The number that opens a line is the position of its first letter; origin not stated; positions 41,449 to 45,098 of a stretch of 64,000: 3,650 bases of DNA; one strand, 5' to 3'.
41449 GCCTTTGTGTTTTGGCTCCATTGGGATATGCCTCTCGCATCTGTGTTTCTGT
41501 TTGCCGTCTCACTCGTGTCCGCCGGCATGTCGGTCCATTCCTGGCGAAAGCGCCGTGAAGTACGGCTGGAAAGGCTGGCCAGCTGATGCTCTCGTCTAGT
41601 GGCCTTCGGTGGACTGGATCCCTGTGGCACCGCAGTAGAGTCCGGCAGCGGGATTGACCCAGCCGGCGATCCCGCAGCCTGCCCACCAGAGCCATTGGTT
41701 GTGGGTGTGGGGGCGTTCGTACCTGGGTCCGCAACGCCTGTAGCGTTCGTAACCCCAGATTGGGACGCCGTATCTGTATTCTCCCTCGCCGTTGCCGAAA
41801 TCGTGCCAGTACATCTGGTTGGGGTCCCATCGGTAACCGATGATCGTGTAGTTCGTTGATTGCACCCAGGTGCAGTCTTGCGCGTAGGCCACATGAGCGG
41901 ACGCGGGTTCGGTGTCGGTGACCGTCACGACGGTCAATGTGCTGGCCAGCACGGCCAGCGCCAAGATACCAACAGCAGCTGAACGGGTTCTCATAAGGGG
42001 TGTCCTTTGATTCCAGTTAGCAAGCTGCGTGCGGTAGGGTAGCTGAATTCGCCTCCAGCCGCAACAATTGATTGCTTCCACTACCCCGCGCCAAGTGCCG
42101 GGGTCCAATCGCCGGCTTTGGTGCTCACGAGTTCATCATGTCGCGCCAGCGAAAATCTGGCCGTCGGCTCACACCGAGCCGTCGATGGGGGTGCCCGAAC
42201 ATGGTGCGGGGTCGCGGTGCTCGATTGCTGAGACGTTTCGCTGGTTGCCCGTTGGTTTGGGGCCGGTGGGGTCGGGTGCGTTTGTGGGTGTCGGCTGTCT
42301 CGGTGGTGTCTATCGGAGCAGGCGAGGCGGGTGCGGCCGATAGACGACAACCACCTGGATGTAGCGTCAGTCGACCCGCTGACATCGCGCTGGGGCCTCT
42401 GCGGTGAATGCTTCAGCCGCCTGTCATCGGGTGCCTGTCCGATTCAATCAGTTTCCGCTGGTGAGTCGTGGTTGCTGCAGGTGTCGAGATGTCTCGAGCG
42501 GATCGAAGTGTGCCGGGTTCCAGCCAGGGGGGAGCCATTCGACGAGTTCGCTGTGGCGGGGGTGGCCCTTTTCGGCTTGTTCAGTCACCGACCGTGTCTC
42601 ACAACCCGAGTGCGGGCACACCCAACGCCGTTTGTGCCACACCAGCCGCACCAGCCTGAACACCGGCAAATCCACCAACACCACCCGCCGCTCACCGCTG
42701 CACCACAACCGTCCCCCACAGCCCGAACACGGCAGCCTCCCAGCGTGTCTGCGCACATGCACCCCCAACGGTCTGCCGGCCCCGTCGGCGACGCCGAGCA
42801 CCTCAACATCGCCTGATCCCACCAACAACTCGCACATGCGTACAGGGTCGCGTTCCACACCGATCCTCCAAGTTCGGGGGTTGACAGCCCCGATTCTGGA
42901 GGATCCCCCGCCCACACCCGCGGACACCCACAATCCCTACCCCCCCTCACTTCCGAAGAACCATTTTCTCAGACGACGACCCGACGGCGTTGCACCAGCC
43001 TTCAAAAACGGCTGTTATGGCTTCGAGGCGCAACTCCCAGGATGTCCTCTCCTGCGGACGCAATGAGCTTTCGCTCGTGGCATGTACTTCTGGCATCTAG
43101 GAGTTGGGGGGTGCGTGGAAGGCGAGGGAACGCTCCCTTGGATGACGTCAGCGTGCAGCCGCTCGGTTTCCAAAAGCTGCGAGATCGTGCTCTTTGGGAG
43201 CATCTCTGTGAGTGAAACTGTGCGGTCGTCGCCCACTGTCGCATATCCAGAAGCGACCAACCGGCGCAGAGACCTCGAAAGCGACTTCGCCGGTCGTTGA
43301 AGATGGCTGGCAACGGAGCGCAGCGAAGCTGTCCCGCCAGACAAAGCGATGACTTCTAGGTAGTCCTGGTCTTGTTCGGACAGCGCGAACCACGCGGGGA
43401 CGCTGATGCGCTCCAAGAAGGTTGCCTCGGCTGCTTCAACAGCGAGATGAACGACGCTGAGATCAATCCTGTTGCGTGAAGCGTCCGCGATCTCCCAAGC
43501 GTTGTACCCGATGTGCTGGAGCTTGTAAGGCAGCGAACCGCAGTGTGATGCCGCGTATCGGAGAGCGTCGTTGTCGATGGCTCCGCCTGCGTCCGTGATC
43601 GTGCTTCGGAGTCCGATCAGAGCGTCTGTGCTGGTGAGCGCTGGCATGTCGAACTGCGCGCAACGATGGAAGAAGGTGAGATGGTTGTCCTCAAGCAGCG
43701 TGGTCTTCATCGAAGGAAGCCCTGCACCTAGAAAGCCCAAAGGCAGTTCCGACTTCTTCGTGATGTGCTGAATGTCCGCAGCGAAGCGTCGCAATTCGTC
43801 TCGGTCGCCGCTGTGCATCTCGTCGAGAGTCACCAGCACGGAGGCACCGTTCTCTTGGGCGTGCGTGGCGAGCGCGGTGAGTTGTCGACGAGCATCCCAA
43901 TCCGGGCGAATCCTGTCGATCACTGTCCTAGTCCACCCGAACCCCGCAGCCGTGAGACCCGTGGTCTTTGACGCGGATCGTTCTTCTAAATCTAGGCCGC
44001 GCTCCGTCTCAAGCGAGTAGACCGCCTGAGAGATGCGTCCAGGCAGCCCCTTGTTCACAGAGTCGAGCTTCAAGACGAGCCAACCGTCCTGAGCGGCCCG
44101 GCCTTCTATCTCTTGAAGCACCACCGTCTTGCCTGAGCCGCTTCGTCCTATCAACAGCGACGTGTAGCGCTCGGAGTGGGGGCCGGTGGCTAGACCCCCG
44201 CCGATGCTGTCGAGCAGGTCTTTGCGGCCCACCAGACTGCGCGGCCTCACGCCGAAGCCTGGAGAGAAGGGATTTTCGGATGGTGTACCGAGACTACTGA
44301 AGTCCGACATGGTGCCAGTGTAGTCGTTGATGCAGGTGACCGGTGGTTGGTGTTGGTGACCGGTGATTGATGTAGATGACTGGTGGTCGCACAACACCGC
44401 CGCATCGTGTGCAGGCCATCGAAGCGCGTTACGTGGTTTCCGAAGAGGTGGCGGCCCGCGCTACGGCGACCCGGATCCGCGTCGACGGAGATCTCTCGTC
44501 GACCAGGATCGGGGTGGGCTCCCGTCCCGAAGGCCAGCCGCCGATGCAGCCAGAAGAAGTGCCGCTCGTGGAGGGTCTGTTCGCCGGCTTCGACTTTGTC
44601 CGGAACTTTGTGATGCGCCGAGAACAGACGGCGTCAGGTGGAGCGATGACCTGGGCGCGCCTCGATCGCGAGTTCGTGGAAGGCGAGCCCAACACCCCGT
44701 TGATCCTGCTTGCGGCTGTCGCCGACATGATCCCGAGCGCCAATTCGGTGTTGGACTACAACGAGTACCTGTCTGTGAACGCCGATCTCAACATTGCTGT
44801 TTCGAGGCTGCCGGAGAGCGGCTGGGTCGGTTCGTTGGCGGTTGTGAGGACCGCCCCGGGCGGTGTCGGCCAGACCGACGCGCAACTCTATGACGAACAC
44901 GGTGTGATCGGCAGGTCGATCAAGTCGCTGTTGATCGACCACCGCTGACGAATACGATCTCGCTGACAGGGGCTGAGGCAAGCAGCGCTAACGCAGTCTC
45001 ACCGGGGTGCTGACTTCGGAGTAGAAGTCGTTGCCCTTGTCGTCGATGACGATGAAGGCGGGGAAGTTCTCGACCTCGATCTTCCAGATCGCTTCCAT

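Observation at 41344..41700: Diverged patch inside near-identical duplicates covers a 2-TM protein and the C-terminal tail of the convergent secreted protein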

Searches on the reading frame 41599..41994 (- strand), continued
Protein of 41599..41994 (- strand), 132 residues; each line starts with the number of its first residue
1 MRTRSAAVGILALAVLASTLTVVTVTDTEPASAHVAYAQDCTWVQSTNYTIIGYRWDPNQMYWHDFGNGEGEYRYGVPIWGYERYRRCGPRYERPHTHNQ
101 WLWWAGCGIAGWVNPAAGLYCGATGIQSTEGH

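Call 38: fold_search(model_id=the predicted structure, library=pdb)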
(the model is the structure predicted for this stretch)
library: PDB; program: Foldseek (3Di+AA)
matches with E <= 10: 57; with E <= 0.001: 0
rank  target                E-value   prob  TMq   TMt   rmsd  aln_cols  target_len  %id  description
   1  8ftf_A                1.1e+00  0.09  0.15  0.13  13.5        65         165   12  CryoEM strucutre of 33-mer RBM3 of the Salmonella MS-ring (released 2023-05-31)
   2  7cg7_A                1.5e+00  0.08  0.15  0.14  11.8        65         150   11  Cryo-EM structure of the flagellar MS ring with C34 symmetry from Salmonella (released 2021-04-28)
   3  8z5v_A                1.7e+00  0.03  0.10  0.09  20.5        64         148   14  Cryo-EM structure of the MS ring (C34) within the polar flagellar motor (released 2025-10-22)
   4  8zds_B                1.9e+00  0.06  0.15  0.08  12.2        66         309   14  Structure of the Salmonella flagellar MS-ring with C11 symmetry applied (released 2025-01-01)
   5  8wjr_A                2.1e+00  0.06  0.15  0.13  12.3        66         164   15  Cryo-EM structure of the MS ring (C34) within the flagellar motor-hook complex in the CW state (released 2024-09-04)
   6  7d84_A                2.3e+00  0.06  0.15  0.13  11.6        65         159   12  34-fold symmetry Salmonella S ring formed by full-length FliF (released 2021-05-19)
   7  8zds_A                2.4e+00  0.06  0.15  0.09  12.2        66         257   14  Structure of the Salmonella flagellar MS-ring with C11 symmetry applied (released 2025-01-01)
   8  8zdt_A                3.3e+00  0.05  0.15  0.13  11.9        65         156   12  Structure of the RBM3 ring of Salmonella flagellar MS-ring protein FliF with C33 symmetry applied (released 2025-01-01)
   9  4aou                  3.3e+00  0.05  0.11  0.05   9.3        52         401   12  CtIDH bound to NADP. The complex structures of Isocitrate dehydrogenase from Clostridium thermocellum and Desulfotalea p (released 2012-07-11)
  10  6scn_A                3.5e+00  0.06  0.15  0.10  11.4        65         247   12  33mer structure of the Salmonella flagella MS-ring protein FliF (released 2020-03-18)
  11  6scn_K                3.5e+00  0.05  0.15  0.14  11.4        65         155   12  33mer structure of the Salmonella flagella MS-ring protein FliF (released 2020-03-18)
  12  8z4g_1                3.5e+00  0.02  0.10  0.09  19.8        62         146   14  Structure of the S-ring region of the Vibrio flagellar MS-ring protein FliF with 35-fold symmetry applied (released 2024-09-04)
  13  8z4d_1                3.7e+00  0.04  0.13  0.12  22.2        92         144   12  Structure of the S-ring region of the Vibrio flagellar MS-ring protein FliF with 34-fold symmetry applied (released 2024-09-04)
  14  6xt9_I                3.7e+00  0.03  0.14  0.03  20.0       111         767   10  Subunits BBS 1,4,8,9,18 of the human BBSome complex (released 2020-01-29)
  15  5mhf_C                3.9e+00  0.03  0.09  0.02  13.9        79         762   10  Murine endoplasmic reticulum alpha-glucosidase I with N-9'-methoxynonyl-1-deoxynojirimycin. (released 2017-12-20)
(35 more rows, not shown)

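Call 39: search_protein_families(library=pfam, max_evalue=10, proteins=[P0008, P0014])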
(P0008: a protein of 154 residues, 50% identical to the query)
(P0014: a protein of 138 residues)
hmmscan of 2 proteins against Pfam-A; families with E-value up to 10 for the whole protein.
P0008 (154 aa): 1 family
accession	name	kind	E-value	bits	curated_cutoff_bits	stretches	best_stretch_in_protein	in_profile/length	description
PF01490.24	Aa_trans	-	2.3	7.2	25.6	1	106-145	10-49/410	Transmembrane amino acid transporter protein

P0014 (138 aa): 0 families

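Call 40: search_protein_families(library=ncbifam, max_evalue=1, proteins=[window:41599-41994:-])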
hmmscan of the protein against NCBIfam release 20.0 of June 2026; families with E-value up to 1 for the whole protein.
seq(132 aa): 1 family
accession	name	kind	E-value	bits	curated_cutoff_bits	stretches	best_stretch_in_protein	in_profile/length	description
TIGR04450.1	Gpos_C8_like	subfamily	0.69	9.5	27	0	106-123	212-229/240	putative immunity/bacteriocin fusion bifunctional protein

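Call 42: find_related_loci(query=A1, collection=metagenome_contigs, flank=2500)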
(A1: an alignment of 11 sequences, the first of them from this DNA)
Query A1 (132 aa) in metagenome_contigs; peptide patterns used: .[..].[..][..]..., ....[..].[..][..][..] (x = any residue, [..] = any of these).
95 stretches matched a pattern; 2 encode a relative of the query (tblastn E <= 1e-3); 2 distinct loci.
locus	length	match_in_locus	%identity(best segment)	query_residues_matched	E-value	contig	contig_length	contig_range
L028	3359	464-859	70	1-132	3e-56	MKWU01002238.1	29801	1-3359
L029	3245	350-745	70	1-132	3e-56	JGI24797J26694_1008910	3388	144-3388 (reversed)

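Call 49: list_cluster_members(proteins=[window:41599-41994:-, window:46753-47148:-, window:41344-41583:+, window:40929-41195:-])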
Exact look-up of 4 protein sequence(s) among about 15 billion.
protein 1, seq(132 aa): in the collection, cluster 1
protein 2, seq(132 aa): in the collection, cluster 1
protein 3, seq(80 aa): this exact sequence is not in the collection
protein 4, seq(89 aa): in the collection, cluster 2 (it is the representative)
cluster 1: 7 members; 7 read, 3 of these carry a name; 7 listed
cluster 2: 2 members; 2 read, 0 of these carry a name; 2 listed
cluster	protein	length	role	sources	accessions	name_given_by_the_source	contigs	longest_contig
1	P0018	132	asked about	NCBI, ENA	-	-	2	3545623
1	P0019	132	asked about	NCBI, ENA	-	-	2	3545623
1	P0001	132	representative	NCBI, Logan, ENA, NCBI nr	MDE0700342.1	MAG: hypothetical protein OXH61_06440 [Acidimicrobiaceae bacterium] | hypothetical protein [Acidimicrobiaceae bacterium]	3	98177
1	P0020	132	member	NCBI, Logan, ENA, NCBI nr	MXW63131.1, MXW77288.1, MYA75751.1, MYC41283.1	MAG: hypothetical protein F4Y27_13875 [Acidimicrobiaceae bacterium] | hypothetical protein [Acidimicrobiaceae bacterium]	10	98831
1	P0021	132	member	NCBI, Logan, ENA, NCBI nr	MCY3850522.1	MAG: hypothetical protein OXF75_06940 [Acidimicrobiaceae bacterium] | hypothetical protein [Acidimicrobiaceae bacterium]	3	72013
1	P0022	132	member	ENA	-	-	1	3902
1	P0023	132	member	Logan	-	-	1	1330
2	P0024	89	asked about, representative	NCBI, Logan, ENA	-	-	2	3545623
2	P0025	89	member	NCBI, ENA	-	-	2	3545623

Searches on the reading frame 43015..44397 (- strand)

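Call 6: search_protein_families(library=pfam, max_evalue=0.01, proteins=[window:43015-44397:-])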
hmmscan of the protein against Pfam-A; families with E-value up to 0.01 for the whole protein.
window:43015-44397:- (460 aa): 5 families
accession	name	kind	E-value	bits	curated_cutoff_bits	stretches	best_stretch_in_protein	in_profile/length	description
PF13191.12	AAA_16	-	4.8e-06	27.6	32.6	1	55-206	2-153/167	AAA ATPase domain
PF25199.1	nSTAND_NTPase5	-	0.00044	20.5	34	1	68-122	31-87/145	Novel STAND NTPase 5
PF13401.12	AAA_22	-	0.00095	19.9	27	1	77-218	5-116/130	AAA domain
PF10236.15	DAP3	-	0.0041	16.8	23.1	1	81-115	27-61/311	Mitochondrial ribosomal death-associated protein 3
PF13671.12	AAA_33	-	0.0061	17.3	27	1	81-199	3-114/143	AAA domain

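Call 40: search_protein_families(library=ncbifam, max_evalue=1, proteins=[window:43015-44397:-])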
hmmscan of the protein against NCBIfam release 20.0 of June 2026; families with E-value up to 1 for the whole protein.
window:43015-44397:- (460 aa): 2 families
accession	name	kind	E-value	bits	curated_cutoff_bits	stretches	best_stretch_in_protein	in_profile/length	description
NF005115.0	PRK06547.1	equivalog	0.034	13.5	173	1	77-120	15-56/172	hypothetical protein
TIGR01884.1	cas_HTH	subfamily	0.056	12.8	60.2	1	331-398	129-200/202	CRISPR-associated CARF protein Csa3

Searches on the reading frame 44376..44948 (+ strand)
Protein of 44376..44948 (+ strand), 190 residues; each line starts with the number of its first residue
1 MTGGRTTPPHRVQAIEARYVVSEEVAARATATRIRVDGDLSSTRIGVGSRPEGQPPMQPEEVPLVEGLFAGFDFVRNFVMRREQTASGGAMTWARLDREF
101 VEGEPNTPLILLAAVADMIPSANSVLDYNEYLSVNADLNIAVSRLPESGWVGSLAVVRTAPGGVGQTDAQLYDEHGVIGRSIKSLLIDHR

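Call 6: search_protein_families(library=pfam, max_evalue=0.01, proteins=[window:44376-44948:+])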
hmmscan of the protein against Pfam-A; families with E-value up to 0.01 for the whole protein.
window:44376-44948:+ (190 aa): 1 family
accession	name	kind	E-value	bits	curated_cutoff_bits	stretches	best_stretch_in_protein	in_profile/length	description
PF20789.3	4HBT_3C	-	8.5e-17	62.1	24.1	1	59-186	10-139/140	Acyl-CoA thioesterase C-terminal domain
